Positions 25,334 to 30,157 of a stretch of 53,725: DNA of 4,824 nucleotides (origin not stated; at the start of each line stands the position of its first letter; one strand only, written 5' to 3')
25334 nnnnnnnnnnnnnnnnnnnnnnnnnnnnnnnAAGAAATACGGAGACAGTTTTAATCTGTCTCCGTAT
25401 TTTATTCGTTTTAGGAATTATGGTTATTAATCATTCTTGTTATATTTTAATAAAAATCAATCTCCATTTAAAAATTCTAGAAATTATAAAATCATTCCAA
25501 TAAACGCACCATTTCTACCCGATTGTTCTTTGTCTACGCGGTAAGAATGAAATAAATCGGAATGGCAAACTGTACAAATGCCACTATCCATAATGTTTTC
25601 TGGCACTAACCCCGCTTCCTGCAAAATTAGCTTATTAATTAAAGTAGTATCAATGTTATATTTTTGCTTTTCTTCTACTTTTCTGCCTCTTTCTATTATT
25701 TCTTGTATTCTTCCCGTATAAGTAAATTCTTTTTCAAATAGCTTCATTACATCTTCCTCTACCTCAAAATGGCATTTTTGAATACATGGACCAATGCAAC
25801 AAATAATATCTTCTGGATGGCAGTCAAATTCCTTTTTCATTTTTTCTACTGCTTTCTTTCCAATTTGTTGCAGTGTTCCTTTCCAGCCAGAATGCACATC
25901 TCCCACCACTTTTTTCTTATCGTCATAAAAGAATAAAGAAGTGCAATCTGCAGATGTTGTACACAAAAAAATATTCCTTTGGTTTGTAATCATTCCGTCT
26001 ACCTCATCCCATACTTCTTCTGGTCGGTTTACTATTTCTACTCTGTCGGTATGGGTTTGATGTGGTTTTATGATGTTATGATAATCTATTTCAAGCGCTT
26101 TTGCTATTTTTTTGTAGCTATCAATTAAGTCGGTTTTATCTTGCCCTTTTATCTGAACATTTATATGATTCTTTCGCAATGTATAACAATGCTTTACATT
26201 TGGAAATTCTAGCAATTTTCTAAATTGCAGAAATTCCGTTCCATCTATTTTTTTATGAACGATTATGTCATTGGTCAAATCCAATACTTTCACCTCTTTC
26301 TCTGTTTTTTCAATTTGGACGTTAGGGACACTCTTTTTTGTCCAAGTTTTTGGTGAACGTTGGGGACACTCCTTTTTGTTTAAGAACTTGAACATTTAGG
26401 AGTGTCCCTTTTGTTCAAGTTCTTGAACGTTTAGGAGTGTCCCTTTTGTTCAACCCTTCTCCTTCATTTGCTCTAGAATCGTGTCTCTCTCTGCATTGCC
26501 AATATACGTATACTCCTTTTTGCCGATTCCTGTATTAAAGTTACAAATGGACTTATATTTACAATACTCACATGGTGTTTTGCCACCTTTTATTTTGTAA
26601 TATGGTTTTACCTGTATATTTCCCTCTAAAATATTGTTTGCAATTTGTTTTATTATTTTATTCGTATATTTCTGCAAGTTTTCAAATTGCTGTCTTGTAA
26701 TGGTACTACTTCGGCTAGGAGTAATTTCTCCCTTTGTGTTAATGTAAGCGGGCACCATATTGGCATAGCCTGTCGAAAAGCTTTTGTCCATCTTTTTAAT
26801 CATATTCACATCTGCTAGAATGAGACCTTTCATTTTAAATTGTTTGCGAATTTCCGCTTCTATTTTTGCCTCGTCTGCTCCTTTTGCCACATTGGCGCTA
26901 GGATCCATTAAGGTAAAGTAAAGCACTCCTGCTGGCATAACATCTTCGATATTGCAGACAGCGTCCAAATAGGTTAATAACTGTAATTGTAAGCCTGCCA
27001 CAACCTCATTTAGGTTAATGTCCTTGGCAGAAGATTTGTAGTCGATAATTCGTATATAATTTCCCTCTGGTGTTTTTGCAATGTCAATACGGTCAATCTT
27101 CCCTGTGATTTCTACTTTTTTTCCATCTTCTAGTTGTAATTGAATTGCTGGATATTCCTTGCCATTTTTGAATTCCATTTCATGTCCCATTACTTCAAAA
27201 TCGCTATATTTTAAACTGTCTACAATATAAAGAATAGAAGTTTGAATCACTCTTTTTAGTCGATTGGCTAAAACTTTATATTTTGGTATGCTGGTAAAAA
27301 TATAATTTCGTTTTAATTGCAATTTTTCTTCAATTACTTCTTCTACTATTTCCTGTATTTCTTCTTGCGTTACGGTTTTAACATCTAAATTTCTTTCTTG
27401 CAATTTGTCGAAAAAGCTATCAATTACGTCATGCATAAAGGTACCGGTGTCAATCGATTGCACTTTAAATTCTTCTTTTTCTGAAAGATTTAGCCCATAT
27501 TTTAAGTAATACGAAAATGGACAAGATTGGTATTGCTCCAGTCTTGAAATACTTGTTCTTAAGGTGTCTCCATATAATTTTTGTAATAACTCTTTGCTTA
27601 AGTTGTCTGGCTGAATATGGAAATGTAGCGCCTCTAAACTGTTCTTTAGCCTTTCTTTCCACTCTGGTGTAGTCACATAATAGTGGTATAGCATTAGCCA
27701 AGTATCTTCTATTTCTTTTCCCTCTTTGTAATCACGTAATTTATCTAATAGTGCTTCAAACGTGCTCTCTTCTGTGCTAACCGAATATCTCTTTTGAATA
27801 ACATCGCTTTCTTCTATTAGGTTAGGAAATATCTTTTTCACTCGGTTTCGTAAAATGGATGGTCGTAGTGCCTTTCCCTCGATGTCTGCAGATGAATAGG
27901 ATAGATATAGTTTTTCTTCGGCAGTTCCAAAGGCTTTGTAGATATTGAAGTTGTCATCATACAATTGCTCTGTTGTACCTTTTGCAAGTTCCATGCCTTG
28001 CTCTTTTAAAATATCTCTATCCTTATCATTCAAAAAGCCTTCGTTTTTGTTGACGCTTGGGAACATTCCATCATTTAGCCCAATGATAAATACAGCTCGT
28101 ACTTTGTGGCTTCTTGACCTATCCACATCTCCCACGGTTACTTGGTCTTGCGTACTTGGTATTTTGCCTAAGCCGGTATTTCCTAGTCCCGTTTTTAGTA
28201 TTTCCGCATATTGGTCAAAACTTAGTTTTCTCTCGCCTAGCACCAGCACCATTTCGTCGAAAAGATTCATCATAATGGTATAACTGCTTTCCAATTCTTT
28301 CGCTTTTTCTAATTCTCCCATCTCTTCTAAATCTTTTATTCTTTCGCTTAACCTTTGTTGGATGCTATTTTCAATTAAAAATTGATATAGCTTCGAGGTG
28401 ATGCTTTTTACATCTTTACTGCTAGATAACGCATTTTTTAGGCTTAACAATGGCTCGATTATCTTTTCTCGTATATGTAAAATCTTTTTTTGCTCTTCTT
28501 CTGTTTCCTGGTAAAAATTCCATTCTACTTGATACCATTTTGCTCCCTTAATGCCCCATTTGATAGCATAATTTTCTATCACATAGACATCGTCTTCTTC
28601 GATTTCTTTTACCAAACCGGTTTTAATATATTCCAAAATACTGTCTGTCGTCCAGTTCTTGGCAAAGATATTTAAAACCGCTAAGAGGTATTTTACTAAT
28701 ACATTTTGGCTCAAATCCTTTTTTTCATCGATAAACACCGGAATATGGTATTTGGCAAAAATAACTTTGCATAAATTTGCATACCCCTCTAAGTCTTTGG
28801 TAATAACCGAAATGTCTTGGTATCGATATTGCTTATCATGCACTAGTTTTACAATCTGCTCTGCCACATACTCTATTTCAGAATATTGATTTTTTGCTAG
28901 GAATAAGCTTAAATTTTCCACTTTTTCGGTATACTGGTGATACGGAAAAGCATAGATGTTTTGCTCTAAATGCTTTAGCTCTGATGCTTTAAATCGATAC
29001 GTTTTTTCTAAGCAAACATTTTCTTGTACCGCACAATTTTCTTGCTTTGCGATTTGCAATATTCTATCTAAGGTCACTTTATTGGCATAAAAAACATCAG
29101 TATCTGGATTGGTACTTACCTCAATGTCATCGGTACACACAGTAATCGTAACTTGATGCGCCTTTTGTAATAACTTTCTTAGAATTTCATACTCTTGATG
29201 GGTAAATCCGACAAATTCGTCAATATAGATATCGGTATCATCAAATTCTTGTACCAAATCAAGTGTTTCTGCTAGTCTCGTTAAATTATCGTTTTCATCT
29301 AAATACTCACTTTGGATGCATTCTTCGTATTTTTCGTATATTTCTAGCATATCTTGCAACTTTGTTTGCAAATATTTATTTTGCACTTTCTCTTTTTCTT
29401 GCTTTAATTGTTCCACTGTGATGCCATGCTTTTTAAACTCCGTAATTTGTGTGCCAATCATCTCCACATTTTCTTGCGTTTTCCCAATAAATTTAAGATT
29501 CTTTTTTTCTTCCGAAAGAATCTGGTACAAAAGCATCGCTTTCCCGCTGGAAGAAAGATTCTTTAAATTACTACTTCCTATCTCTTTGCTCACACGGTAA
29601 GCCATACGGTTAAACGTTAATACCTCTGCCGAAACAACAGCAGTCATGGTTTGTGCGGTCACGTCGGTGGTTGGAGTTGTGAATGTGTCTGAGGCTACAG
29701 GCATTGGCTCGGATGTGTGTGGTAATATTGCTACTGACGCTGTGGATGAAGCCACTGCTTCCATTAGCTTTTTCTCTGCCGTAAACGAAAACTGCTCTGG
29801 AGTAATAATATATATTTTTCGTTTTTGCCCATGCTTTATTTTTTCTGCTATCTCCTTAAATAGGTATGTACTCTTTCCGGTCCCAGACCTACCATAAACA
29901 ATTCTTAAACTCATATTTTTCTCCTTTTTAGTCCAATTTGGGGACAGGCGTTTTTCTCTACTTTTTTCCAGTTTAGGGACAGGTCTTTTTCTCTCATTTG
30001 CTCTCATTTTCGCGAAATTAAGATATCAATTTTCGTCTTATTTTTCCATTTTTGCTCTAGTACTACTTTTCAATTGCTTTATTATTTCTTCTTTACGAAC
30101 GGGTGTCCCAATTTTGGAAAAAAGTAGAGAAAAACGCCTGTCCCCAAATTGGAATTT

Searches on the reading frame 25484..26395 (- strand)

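Call 20: search_protein_families(library=pfam, proteins=[window:25484-26395:-])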
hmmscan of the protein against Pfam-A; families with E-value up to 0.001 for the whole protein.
window:25484-26395:- (303 aa): 1 family
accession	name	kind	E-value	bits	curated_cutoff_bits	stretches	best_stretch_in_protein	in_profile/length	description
PF02578.20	Cu-oxidase_4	-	3.4e-60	203.9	22.9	1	78-299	15-237/238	Multi-copper polyphenol oxidoreductase laccase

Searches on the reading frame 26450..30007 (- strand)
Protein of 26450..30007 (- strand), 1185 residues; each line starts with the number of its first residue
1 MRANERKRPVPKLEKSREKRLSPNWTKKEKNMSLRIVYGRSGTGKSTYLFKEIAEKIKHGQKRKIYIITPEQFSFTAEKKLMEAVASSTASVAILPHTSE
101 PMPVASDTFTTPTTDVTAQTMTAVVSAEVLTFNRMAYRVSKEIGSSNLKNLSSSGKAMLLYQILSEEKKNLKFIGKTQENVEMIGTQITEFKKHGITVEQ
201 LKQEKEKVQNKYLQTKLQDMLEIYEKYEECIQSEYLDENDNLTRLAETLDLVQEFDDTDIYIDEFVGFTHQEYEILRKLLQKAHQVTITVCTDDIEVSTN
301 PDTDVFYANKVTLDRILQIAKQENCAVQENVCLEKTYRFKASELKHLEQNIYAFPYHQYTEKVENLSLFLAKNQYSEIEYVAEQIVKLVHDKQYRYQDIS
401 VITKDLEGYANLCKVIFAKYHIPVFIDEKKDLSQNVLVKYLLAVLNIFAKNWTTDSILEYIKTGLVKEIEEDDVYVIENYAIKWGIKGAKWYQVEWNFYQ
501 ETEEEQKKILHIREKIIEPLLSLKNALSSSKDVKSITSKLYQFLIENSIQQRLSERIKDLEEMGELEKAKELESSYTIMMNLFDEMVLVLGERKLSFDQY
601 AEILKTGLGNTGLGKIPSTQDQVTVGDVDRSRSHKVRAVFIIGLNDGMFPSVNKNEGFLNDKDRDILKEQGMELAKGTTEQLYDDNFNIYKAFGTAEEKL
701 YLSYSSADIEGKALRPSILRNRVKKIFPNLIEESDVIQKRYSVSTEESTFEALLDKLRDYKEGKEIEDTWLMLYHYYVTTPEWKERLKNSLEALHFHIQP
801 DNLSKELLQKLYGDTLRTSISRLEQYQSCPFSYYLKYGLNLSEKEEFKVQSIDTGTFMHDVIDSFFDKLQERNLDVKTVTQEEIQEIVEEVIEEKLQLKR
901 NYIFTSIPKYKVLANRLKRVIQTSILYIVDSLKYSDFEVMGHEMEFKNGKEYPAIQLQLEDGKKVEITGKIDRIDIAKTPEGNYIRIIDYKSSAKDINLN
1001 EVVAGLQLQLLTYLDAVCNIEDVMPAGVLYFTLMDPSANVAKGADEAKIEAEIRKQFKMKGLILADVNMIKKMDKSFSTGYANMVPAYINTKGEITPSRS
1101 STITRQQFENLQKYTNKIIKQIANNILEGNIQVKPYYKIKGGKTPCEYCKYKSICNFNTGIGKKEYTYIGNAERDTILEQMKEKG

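Call 20: search_protein_families(library=pfam, proteins=[window:26450-30007:-])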
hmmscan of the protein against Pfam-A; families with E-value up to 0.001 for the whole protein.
window:26450-30007:- (1185 aa): 2 families
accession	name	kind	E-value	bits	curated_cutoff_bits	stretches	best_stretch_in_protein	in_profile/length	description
PF21445.3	ADDB_N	-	6.5e-74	249.2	26.6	2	111-348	43-290/290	ADDB, N-terminal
PF12705.13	PDDEXK_1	-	9.2e-44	150.7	22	1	818-1156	2-247/247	PD-(D/E)XK nuclease superfamily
